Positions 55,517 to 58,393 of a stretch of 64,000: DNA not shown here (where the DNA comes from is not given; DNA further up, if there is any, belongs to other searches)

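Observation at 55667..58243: ClpC/ClpB-family chaperone with an N-terminal double-TM anchor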

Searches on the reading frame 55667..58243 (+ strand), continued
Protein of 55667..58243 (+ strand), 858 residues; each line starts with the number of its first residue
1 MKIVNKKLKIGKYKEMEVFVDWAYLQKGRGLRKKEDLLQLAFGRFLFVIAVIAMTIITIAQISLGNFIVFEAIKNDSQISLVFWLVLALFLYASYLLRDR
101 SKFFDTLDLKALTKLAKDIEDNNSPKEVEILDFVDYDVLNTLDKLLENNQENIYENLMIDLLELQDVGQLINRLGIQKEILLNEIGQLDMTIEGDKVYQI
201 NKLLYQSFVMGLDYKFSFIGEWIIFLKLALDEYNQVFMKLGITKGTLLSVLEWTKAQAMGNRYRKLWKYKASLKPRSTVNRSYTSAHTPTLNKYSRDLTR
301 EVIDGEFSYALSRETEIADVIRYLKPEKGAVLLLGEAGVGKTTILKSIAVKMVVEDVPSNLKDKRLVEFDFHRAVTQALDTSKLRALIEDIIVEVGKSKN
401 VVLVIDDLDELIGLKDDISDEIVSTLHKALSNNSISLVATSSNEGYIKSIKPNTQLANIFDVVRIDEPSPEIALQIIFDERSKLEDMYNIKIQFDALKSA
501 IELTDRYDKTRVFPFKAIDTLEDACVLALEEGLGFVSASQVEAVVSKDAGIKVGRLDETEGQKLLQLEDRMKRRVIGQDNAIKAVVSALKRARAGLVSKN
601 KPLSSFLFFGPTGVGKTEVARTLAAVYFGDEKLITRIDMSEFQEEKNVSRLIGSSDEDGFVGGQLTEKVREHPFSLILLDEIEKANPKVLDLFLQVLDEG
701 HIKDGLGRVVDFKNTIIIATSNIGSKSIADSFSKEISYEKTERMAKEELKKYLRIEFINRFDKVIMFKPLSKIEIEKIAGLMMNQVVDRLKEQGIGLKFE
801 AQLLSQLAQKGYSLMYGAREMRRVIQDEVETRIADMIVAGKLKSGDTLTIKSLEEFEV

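Call 88: fold_search(model_id=the predicted structure, library=pdb)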
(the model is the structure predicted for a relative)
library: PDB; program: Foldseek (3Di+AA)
matches with E <= 10: 1712; with E <= 0.001: 1161
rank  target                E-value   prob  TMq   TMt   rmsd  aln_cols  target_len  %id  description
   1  9a66_A                1.3e-48  1.00  0.47  0.49  19.9       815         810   30  Integrative model of CLPC-CLPP by crosslinking MS and deep learning (released 2024-09-18)
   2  9rai_b                8.3e-48  1.00  0.46  0.51  18.2       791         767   31  Structure of the S.aureus MecA/ClpC/ClpP degradation system (released 2025-09-10)
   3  9rai_c                2.4e-47  1.00  0.46  0.50  17.8       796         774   31  Structure of the S.aureus MecA/ClpC/ClpP degradation system (released 2025-09-10)
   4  9rai_d                1.9e-46  1.00  0.47  0.52  18.3       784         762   31  Structure of the S.aureus MecA/ClpC/ClpP degradation system (released 2025-09-10)
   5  9gi1_c                1.2e-45  1.00  0.47  0.64   7.7       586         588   38  Structure of the S.aureus MecA/ClpC/ClpP degradation system (released 2025-08-20)
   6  9gi1_b                1.3e-45  1.00  0.47  0.64   7.8       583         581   38  Structure of the S.aureus MecA/ClpC/ClpP degradation system (released 2025-08-20)
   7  9rai_e                1.5e-45  1.00  0.48  0.52  18.5       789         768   31  Structure of the S.aureus MecA/ClpC/ClpP degradation system (released 2025-09-10)
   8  9gi1_e                5.4e-44  1.00  0.48  0.66   7.4       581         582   38  Structure of the S.aureus MecA/ClpC/ClpP degradation system (released 2025-08-20)
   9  9gi1_d                6.5e-44  1.00  0.47  0.65   7.7       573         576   38  Structure of the S.aureus MecA/ClpC/ClpP degradation system (released 2025-08-20)
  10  6qs6_A                2.0e-43  1.00  0.44  0.60   8.4       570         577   36  ClpB (DWB and K476C mutant) bound to casein in presence of ATPgammaS - state KC-1 (released 2019-07-03)
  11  9if4_D                2.6e-43  1.00  0.46  0.62   7.7       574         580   34  Structure of the Mycobacterium Tuberculosis ClpC1P1P2 complex bound to the activator Bz-Leu-Leu (released 2025-08-27)
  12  9if4_C                3.1e-43  1.00  0.45  0.61   8.0       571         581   35  Structure of the Mycobacterium Tuberculosis ClpC1P1P2 complex bound to the activator Bz-Leu-Leu (released 2025-08-27)
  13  4d2q_A                6.1e-43  1.00  0.39  0.41  23.3       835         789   28  Negative-stain electron microscopy of E. coli ClpB mutant E432A (BAP form bound to ClpP) (released 2014-06-04)
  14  8a8u_D                6.7e-43  1.00  0.46  0.63   7.6       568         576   35  Mycobacterium tuberculosis ClpC1 hexamer structure (released 2022-10-26)
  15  7abr_C                1.4e-42  1.00  0.46  0.63   7.8       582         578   36  Cryo-EM structure of B. subtilis ClpC (DWB mutant) hexamer bound to a substrate polypeptide (released 2021-10-06)
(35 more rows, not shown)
